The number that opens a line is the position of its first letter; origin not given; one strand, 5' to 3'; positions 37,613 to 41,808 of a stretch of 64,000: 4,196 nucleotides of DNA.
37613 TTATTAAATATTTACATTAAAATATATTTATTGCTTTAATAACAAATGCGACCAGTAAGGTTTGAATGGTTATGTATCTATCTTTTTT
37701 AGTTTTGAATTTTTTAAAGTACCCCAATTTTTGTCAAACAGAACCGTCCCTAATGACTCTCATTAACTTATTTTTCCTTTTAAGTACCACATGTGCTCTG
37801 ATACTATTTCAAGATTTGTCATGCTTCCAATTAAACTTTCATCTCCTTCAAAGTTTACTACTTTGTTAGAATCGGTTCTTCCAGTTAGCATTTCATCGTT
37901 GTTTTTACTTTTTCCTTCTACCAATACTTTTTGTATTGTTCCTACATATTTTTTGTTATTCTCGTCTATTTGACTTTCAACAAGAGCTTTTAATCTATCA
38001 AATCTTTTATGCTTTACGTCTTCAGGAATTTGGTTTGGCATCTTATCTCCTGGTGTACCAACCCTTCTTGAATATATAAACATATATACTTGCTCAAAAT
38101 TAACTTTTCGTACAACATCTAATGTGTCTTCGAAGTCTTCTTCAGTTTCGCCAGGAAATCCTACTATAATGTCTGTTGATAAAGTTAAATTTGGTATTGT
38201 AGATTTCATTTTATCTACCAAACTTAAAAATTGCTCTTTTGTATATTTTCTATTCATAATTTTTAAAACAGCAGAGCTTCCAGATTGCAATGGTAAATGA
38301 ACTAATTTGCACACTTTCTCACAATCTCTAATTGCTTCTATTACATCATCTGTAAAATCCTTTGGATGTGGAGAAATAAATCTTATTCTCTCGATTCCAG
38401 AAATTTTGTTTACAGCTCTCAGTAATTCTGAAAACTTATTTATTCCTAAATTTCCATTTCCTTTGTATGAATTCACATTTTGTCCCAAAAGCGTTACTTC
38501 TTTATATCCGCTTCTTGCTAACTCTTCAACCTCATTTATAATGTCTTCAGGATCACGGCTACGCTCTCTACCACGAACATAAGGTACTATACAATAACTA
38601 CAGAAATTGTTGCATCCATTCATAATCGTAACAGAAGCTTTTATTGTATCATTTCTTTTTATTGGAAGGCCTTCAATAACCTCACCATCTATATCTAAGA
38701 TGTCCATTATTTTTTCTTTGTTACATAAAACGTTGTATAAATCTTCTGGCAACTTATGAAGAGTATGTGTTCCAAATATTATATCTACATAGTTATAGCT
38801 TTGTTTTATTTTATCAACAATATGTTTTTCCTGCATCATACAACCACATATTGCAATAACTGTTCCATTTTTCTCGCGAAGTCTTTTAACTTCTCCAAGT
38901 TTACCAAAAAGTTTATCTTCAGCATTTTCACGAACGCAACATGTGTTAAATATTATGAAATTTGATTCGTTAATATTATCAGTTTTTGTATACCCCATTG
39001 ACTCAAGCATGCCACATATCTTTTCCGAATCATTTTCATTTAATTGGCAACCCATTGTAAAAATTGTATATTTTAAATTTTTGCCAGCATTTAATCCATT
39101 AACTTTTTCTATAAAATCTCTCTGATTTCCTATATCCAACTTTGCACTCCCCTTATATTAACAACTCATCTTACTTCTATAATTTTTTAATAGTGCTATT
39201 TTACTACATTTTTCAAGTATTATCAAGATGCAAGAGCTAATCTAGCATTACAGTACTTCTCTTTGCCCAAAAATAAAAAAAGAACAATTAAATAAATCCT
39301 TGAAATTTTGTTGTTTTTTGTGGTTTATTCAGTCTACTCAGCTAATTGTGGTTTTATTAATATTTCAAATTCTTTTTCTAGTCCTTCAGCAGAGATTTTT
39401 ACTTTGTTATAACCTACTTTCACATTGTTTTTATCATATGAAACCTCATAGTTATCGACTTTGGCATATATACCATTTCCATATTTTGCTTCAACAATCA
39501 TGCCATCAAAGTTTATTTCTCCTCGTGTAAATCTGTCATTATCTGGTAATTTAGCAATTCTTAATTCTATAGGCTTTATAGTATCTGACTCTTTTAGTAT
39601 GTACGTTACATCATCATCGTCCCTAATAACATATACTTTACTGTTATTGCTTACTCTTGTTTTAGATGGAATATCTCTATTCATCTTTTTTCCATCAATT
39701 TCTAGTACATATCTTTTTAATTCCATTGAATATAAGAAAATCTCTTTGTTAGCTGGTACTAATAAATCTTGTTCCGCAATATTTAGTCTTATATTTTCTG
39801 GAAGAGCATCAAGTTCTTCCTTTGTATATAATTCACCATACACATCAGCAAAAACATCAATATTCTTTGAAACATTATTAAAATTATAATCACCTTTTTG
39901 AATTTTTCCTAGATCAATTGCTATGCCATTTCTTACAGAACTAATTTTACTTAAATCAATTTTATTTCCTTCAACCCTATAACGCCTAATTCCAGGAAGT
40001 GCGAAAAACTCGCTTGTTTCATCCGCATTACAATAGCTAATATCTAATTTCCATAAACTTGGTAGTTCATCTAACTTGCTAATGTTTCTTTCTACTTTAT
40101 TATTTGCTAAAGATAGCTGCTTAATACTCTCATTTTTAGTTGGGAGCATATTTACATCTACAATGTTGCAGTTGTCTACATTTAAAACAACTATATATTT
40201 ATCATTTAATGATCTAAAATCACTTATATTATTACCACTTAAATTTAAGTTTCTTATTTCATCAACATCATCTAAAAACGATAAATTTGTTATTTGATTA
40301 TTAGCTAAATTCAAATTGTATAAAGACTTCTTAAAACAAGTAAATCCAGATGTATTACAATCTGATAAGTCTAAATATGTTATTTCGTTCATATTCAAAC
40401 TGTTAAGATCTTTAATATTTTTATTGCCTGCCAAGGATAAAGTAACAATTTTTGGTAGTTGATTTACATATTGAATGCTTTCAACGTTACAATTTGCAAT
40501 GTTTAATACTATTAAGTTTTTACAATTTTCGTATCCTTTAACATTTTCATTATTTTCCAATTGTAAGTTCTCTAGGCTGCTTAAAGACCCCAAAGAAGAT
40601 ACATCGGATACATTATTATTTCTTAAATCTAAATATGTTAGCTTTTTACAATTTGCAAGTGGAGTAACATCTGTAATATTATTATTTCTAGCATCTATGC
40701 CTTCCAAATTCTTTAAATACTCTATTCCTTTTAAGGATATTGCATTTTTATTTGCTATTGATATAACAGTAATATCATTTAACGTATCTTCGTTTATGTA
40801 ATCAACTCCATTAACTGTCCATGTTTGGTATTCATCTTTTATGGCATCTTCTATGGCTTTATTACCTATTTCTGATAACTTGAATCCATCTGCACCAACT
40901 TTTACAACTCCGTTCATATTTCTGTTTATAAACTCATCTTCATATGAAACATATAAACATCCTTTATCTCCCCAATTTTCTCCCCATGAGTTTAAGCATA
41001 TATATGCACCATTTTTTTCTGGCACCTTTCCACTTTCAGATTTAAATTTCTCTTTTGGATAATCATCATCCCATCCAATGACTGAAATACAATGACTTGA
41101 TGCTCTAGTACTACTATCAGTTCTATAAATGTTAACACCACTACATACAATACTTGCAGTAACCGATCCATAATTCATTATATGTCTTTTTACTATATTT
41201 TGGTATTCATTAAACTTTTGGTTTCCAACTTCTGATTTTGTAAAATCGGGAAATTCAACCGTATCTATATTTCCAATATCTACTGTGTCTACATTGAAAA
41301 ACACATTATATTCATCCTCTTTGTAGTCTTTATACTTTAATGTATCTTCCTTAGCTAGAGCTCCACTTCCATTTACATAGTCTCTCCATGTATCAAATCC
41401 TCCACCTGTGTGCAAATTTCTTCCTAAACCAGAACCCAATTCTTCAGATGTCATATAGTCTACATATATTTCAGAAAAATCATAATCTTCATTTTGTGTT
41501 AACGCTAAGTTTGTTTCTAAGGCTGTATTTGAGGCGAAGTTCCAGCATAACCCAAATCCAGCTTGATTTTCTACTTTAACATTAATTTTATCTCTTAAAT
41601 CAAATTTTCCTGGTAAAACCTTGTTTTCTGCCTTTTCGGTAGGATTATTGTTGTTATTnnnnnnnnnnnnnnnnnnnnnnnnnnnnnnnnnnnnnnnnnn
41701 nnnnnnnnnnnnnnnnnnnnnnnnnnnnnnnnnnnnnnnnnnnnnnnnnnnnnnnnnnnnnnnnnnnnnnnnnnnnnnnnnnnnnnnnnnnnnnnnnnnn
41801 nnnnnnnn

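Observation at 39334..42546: Giant surface C1 peptidase-LRR protein whose Asn-rich linker is encoded by slippage-prone tandem repeats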

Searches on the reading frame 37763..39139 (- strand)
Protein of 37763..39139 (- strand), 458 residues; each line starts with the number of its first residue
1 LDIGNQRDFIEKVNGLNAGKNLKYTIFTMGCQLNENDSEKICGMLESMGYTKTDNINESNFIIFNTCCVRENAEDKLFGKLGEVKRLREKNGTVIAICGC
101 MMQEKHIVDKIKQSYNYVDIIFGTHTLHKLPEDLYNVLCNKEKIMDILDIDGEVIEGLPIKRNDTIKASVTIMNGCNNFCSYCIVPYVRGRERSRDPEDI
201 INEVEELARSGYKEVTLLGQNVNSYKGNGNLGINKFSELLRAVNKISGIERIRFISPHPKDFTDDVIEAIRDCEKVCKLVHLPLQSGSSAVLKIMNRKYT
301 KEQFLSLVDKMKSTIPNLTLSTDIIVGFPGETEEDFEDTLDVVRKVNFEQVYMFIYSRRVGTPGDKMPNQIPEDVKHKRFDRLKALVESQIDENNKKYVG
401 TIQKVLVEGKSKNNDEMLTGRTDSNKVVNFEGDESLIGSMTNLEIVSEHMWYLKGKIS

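Call 20: find_encoding_contigs(protein=window:37763-39139:-, flank=10000, max_places=10)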
Protein window:37763-39139:- (458 aa): no gene with exactly this product is on record in the collection.
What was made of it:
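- Tried and rejected: It is not on record (call 20).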

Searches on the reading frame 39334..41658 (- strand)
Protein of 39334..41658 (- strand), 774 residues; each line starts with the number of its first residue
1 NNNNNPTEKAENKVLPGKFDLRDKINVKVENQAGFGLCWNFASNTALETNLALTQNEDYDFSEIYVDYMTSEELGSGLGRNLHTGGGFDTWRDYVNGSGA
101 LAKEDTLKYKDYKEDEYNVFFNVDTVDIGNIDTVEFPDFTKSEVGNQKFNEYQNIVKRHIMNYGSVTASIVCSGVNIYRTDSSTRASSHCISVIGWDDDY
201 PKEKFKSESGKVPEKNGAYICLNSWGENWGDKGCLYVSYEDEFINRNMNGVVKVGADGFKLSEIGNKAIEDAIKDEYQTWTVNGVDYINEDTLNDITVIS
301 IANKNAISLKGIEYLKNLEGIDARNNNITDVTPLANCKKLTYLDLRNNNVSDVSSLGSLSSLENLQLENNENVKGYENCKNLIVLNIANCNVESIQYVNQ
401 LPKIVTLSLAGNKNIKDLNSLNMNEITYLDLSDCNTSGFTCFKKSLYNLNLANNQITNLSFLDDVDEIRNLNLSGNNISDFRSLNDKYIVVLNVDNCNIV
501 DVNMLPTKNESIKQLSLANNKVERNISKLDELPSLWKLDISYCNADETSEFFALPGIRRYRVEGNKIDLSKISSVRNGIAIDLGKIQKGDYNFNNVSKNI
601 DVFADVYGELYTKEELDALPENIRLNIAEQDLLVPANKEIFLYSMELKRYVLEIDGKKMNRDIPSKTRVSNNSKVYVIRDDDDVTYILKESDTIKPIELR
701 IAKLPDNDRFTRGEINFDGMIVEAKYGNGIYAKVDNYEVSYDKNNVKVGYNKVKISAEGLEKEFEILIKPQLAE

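Call 17: find_related_loci(query=window:39334-41658:-, collection=genome_contigs, flank=6000)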
Query window:39334-41658:- (774 aa) in genome_contigs; peptide patterns used: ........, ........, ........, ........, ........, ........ (x = any residue, [..] = any of these).
43 stretches matched a pattern, but none encodes a relative of the query by tblastn (E <= 1e-3).

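Call 24: find_homologous_proteins(query=window:39334-41658:-, max_evalue=1e-20)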
Query window:39334-41658:- (774 aa): 174 proteins with E <= 1e-20 among 8000 candidates; the best 120 are listed.
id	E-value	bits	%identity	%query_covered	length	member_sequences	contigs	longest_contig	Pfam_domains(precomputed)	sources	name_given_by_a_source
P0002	5.6e-153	529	40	98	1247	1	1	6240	PF00112.30,PF12799.14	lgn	-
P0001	1.0e-142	495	40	98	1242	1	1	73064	PF00112.30,PF12799.14,PF13855.13,PF23952.2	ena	-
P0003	7.2e-97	344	34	94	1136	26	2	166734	PF00112.30,PF12799.14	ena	-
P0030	4.3e-96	341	33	74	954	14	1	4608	PF00112.30,PF12799.14,PF23952.2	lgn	-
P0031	1.0e-94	337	36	71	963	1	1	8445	PF23598.2,PF00112.30,PF12799.14,PF13855.13,PF23952.2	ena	-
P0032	2.8e-94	335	31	76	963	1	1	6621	PF23598.2,PF00112.30,PF14580.13,PF00560.40,PF12799.14,PF13855.13,PF23211.1,PF23952.2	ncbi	-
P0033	3.3e-94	335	32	77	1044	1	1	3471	PF00112.30,PF12799.14,PF13855.13,PF23952.2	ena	-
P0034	6.5e-93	331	35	70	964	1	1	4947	PF23598.2,PF00112.30,PF12799.14,PF13855.13,PF23952.2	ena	-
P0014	1.1e-92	330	34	99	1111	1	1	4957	PF00112.30,PF12799.14,PF23952.2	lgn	-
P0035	1.4e-92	330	36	73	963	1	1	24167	PF00112.30,PF12799.14,PF23952.2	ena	-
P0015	4.5e-92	328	35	71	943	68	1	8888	PF23598.2,PF00112.30,PF12799.14,PF13855.13,PF23952.2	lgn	-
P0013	1.3e-91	326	39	63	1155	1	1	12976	PF00112.30,PF12799.14,PF13855.13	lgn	-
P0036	1.9e-91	326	34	97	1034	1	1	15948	PF00112.30,PF12799.14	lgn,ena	-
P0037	1.8e-90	323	37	79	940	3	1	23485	PF00112.30,PF12799.14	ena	-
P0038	2.9e-90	322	38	64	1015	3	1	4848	PF00112.30,PF12799.14,PF13855.13,PF23952.2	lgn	-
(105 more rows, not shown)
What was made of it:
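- On C1-LRR family of gut Firmicutes (unnamed): The best hits cover 98% of the query that omits the linker (call 24).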

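Call 25: find_related_loci(query=window:39334-41658:-, collection=metagenome_contigs, flank=6000)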
Query window:39334-41658:- (774 aa) in metagenome_contigs; peptide patterns used: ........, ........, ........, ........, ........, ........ (x = any residue, [..] = any of these).
48 stretches matched a pattern, but none encodes a relative of the query by tblastn (E <= 1e-3).
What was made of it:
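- Tried and rejected: Close-relative scans of the GTDB species genomes and the JGI metagenomes also found nothing (calls 17, 25).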

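Call 66: search_dna_similar(query=window:39337-41658:-, collection=plasmids, mode=protein, max_rows=8)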
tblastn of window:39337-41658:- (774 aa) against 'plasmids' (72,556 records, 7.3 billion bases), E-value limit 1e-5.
Records with a match: 18; places in all: 28; records where one place covers at least 80% of the query: 0.
Best place of each record, by identity: <60% 18.
By first word of the organism name: Clostridium 8; Listeria 4; Monoglobus 2; Mollicutes 1; Bacillus 1; Methanosarcina 1; Lactococcus 1.
By predicted mobility (MOB-suite, as given by PLSDB): non-mobilizable 9; mobilizable 9.
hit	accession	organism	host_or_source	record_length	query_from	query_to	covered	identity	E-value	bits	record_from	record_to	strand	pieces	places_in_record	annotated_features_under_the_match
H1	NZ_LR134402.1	Listeria monocytogenes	Homo sapiens,Vein blood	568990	253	631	49%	24.6%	2e-7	62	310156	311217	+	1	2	inlI: class 1 internalin InlI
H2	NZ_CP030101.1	Listeria monocytogenes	Environment,water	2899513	253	606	46%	25.7%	1e-8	67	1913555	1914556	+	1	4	none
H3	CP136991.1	Mollicutes bacterium LVI A0006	animal,cell culture,intestine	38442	305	577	35%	28.0%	6e-6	58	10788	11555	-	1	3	record has no annotation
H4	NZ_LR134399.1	Listeria monocytogenes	Homo sapiens,Vein blood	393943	286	517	30%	31.8%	5e-7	62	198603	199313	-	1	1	lmo0801 family class 1 internalin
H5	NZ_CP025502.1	Clostridium perfringens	Gallus gallus,whole organism,gut ...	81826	304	543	31%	29.6%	8e-8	64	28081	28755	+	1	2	leucine-rich repeat domain-containing protein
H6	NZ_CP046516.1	Clostridium sp. 16K-1-R1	Corvus macrorhynchos,Whole ...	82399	304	543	31%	29.6%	8e-8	64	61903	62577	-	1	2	leucine-rich repeat domain-containing protein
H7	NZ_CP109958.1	Clostridium perfringens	gut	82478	304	543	31%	29.6%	8e-8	64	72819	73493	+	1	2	leucine-rich repeat domain-containing protein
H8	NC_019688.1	Clostridium perfringens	-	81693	304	543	31%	29.4%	1e-6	60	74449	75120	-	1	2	leucine-rich repeat domain-containing protein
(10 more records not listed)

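Call 67: search_dna_similar(query=window:39337-41658:-, collection=phages, mode=protein, max_rows=8)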
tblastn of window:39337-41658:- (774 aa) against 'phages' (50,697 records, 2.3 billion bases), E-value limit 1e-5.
Records with a match: 15; places in all: 17; records where one place covers at least 80% of the query: 0.
Best place of each record, by identity: <60% 15.
By first word of the organism name: Listeria 10; Bacteriophage 5.
By host as written in the record: Listeria monocytogenes 10; - 5.
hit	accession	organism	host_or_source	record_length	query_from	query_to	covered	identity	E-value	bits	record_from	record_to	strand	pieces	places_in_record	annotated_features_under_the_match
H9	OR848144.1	Listeria phage LM 4-14-1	Listeria monocytogenes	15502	253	606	46%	25.7%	5e-9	66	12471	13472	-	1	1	record has no annotation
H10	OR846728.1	Listeria phage LM 4-11-1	Listeria monocytogenes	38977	253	606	46%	25.7%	5e-9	66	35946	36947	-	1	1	record has no annotation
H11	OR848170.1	Listeria phage LM 4-14-1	Listeria monocytogenes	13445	269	554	37%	26.5%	2e-9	68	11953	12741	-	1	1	record has no annotation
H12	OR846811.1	Listeria phage LM 4-11-1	Listeria monocytogenes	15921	269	554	37%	26.5%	2e-9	68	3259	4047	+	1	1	record has no annotation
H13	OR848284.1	Listeria phage LM 4-14-1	Listeria monocytogenes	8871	286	517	30%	31.8%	2e-7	61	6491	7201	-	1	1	record has no annotation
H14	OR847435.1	Listeria phage LM 4-11-1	Listeria monocytogenes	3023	286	517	30%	31.8%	2e-7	61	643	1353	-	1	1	record has no annotation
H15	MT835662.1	Bacteriophage sp.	human fecal samples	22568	9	244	30%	30.7%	3e-21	105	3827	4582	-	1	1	record has no annotation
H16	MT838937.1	Bacteriophage sp.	human fecal samples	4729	8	241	30%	29.8%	4e-16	89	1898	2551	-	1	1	record has no annotation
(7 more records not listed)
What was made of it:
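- Tried and rejected: Phage and plasmid collections gave only partial LRR-only or C1-only matches below 32% identity (calls 66, 67).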
